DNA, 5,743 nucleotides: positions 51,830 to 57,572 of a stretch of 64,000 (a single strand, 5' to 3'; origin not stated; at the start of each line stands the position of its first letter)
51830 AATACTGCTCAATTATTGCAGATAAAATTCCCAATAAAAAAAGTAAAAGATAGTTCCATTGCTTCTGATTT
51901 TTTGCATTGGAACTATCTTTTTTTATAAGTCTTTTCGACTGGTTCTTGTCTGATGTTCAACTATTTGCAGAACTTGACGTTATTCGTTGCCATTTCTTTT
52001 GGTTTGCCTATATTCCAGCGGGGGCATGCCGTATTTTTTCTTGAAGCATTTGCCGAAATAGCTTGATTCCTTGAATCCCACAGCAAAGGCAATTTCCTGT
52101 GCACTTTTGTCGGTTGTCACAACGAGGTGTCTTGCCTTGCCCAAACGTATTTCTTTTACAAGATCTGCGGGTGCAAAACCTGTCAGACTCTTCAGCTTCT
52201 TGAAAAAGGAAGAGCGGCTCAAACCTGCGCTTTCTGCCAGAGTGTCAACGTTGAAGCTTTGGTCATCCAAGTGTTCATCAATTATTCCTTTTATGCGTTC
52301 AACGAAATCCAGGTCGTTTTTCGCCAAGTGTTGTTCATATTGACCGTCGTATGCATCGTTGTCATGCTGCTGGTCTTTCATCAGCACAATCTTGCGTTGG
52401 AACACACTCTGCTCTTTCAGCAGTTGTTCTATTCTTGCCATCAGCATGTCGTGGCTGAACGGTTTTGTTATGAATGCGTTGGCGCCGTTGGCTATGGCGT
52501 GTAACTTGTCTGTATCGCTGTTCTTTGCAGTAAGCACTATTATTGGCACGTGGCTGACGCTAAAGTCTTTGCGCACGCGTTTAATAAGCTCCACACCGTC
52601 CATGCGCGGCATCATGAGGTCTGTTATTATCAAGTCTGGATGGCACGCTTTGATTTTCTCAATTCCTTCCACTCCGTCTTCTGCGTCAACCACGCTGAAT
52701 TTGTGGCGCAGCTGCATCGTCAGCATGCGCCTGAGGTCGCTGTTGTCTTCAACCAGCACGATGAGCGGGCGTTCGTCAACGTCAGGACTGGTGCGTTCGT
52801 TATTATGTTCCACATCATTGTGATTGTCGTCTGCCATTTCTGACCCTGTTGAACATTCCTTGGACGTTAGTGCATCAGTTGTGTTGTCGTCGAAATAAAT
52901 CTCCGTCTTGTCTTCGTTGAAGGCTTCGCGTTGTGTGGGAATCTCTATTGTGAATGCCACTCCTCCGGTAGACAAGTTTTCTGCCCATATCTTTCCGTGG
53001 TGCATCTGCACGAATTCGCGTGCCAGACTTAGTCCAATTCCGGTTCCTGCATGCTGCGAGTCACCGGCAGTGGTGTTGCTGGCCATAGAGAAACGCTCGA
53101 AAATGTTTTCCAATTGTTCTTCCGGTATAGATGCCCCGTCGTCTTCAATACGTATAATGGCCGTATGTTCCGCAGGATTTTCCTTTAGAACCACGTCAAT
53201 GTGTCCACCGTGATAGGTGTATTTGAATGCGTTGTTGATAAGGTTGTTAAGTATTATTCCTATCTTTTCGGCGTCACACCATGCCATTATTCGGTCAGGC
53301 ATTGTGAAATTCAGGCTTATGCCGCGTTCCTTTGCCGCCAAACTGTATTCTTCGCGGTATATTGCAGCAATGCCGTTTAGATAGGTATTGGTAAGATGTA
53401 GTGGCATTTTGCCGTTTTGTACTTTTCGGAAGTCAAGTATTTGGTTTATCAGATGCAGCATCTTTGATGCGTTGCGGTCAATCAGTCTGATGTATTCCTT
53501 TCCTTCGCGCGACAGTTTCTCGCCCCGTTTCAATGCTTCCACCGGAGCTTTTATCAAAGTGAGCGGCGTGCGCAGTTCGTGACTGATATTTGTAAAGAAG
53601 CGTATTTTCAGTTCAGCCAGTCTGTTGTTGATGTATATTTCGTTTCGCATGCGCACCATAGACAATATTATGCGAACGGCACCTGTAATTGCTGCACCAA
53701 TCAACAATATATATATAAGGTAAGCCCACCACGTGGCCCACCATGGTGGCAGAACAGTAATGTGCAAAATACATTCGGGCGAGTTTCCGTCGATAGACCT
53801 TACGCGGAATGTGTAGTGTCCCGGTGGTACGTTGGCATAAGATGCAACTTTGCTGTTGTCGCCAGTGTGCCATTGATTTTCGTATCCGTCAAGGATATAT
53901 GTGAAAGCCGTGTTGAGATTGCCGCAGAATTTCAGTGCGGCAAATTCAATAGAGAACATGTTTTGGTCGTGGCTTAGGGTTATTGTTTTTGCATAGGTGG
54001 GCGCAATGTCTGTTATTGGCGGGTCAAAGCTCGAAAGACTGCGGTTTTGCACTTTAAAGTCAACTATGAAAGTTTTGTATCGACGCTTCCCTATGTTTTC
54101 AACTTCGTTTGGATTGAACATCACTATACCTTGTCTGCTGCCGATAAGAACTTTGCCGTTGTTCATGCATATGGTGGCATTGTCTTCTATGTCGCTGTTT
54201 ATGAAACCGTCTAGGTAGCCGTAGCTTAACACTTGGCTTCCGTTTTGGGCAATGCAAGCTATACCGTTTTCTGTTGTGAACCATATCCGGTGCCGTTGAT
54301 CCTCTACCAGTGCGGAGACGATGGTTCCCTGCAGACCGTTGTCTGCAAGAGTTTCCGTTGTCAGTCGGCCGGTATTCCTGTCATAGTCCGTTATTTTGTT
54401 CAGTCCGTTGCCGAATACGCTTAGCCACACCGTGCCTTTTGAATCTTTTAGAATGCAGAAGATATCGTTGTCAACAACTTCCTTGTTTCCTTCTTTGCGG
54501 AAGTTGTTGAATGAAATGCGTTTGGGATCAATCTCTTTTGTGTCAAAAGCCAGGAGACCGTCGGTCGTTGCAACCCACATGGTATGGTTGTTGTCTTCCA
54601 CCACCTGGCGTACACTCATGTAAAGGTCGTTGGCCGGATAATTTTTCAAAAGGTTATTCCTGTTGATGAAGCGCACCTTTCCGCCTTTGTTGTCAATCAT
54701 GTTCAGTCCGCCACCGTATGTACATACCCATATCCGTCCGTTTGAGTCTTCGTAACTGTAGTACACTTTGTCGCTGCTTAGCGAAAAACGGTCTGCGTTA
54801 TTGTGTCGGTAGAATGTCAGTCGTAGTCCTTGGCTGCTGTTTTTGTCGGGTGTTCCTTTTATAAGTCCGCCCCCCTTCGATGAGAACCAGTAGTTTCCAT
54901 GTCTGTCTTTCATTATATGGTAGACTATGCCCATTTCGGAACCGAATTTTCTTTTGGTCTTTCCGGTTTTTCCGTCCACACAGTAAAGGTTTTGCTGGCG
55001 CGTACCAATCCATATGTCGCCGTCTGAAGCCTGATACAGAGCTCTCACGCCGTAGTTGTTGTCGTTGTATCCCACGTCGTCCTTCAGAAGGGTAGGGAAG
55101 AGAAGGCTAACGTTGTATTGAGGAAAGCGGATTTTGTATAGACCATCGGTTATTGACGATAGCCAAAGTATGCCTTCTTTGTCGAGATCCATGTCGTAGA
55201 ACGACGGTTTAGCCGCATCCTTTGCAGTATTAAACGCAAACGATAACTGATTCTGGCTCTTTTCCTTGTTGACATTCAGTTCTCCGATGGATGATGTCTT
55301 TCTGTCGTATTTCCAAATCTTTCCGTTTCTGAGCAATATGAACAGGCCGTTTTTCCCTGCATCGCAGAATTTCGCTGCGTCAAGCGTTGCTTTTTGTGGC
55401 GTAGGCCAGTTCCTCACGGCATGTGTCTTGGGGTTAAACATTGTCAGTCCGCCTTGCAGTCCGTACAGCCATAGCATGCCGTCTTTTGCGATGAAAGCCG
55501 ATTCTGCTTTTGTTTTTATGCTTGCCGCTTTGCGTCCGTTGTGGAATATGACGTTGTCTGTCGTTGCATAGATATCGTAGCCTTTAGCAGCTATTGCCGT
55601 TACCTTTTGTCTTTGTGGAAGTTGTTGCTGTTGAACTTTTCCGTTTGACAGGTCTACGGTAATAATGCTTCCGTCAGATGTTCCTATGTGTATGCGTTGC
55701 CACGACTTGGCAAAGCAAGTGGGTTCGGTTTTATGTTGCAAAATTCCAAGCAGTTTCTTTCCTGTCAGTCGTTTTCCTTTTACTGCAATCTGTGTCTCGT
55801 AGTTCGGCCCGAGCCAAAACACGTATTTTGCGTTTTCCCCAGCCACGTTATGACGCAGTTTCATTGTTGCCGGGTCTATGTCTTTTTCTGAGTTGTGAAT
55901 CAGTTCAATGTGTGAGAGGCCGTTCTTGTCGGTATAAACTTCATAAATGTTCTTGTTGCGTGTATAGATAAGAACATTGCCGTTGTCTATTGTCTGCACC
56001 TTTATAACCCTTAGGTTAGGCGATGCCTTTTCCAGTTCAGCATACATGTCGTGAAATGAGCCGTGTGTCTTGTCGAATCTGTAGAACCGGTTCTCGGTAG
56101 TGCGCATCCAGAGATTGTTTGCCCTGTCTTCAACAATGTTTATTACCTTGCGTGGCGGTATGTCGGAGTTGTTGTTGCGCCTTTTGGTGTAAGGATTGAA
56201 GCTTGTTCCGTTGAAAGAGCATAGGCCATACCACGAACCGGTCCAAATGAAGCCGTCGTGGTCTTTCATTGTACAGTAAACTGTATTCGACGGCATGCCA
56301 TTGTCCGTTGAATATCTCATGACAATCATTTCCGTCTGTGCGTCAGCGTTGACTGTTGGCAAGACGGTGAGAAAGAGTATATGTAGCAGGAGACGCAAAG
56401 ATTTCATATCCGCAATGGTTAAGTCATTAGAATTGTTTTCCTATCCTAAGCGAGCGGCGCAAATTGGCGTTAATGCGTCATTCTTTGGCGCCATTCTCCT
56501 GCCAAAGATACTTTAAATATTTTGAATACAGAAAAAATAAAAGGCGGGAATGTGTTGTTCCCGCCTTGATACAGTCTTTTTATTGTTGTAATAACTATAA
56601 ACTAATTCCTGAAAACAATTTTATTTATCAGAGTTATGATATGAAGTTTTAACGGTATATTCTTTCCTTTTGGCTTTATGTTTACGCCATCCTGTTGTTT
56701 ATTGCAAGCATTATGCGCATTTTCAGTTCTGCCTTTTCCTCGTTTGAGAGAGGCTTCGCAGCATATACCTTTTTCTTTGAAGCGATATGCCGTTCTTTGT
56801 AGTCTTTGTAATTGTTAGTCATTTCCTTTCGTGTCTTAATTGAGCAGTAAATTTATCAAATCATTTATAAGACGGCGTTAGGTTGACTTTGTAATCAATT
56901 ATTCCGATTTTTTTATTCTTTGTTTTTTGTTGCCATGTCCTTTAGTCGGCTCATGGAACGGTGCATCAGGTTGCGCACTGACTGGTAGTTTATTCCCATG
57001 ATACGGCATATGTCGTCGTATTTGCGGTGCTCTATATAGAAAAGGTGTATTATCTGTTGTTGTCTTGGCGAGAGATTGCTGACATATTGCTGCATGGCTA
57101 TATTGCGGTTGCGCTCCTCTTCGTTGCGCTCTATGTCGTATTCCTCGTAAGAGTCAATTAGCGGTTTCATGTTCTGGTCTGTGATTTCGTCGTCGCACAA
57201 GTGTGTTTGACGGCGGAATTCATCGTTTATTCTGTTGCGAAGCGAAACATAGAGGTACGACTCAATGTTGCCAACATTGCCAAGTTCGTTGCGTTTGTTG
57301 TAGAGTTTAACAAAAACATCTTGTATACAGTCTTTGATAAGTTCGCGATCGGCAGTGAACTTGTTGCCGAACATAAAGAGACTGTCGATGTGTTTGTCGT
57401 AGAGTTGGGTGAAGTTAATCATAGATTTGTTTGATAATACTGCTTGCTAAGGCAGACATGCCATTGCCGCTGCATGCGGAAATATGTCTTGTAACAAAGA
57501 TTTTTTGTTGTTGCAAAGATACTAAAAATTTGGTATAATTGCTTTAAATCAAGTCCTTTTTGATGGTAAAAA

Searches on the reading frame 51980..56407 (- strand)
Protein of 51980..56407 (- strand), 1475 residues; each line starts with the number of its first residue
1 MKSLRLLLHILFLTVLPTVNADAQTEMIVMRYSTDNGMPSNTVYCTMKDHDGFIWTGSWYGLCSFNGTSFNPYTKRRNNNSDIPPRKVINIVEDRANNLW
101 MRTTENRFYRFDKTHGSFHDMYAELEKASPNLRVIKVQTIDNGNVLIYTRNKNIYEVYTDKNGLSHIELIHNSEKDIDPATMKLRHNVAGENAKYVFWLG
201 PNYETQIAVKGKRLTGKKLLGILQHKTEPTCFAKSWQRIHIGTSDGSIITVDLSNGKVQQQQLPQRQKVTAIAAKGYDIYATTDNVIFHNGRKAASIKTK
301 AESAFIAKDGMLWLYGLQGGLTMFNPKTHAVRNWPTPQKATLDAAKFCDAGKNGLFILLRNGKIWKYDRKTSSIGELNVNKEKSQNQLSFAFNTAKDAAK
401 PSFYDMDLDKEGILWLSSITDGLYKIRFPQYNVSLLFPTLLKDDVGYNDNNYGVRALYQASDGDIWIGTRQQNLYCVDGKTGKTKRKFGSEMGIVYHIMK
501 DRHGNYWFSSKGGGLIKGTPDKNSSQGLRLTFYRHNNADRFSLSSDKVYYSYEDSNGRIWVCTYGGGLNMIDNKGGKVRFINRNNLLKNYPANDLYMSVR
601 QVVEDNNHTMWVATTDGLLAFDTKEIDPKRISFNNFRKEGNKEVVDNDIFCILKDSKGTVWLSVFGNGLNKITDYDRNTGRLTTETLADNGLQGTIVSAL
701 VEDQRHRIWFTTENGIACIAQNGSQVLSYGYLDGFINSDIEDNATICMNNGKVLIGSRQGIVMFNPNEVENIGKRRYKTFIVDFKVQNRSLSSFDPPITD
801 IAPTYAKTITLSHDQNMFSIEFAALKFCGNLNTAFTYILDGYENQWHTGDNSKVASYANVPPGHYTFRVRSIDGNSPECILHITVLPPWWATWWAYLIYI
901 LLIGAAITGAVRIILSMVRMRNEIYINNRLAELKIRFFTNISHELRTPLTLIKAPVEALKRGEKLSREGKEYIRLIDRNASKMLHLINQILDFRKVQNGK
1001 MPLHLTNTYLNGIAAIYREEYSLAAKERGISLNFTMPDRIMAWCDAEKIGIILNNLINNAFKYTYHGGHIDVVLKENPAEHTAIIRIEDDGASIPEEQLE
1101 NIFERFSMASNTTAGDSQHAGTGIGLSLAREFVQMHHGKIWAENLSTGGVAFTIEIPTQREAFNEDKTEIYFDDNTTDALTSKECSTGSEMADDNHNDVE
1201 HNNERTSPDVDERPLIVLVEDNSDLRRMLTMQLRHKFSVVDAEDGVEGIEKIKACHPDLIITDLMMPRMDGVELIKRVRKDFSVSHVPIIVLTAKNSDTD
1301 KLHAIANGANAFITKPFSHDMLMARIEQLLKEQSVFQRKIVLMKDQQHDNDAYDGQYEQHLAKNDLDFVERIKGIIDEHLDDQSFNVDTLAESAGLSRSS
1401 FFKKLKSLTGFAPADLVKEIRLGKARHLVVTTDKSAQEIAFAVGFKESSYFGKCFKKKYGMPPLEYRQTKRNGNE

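Call 16: search_protein_families(library=pfam, proteins=[window:51980-56407:-], max_evalue=0.0001)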
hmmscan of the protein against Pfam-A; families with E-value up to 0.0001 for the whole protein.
window:51980-56407:- (1475 aa): 7 families
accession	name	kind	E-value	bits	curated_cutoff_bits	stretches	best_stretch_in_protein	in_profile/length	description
PF07494.17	Reg_prop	-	2.4e-30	101.1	20.4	0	542-565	1-24/24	Two component regulator propeller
PF00072.30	Response_reg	-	2.6e-26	92.4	30.2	1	1216-1327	1-111/111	Response regulator receiver domain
PF02518.31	HATPase_c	-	6.4e-25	88.2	26.4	1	1045-1159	2-110/111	Histidine kinase-, DNA gyrase B-, and HSP90-like ATPase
PF12833.13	HTH_18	-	1.3e-20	73.9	33.6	1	1390-1468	1-79/80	Helix-turn-helix domain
PF00512.31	HisKA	-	3.6e-17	62.6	26.9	1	934-999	2-66/66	His Kinase A (phospho-acceptor) domain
PF07495.19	Y_Y_Y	-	9.2e-11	41.9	26.6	1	832-878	7-53/65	Y_Y_Y domain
PF00165.29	HTH_AraC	-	2e-09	37.8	26.6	0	1438-1468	13-42/42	Bacterial regulatory helix-turn-helix proteins, AraC family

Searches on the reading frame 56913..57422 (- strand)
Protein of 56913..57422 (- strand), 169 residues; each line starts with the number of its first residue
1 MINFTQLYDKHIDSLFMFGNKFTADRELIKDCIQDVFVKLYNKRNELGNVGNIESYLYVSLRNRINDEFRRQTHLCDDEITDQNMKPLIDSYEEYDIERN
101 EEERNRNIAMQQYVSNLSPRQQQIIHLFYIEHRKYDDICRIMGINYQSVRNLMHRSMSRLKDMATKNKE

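Call 16: search_protein_families(library=pfam, proteins=[window:56913-57422:-], max_evalue=0.0001)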
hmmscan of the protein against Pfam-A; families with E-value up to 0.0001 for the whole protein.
window:56913-57422:- (169 aa): 3 families
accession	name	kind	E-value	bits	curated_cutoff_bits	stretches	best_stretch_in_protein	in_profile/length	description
PF08281.18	Sigma70_r4_2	-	5.2e-12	45.7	25.7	1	109-160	3-54/54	Sigma-70, region 4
PF04542.20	Sigma70_r2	-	1.2e-09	38.3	24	1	7-73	1-69/71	Sigma-70 region 2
PF04545.22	Sigma70_r4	-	3.3e-08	33.4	24.1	1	116-161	4-49/50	Sigma-70, region 4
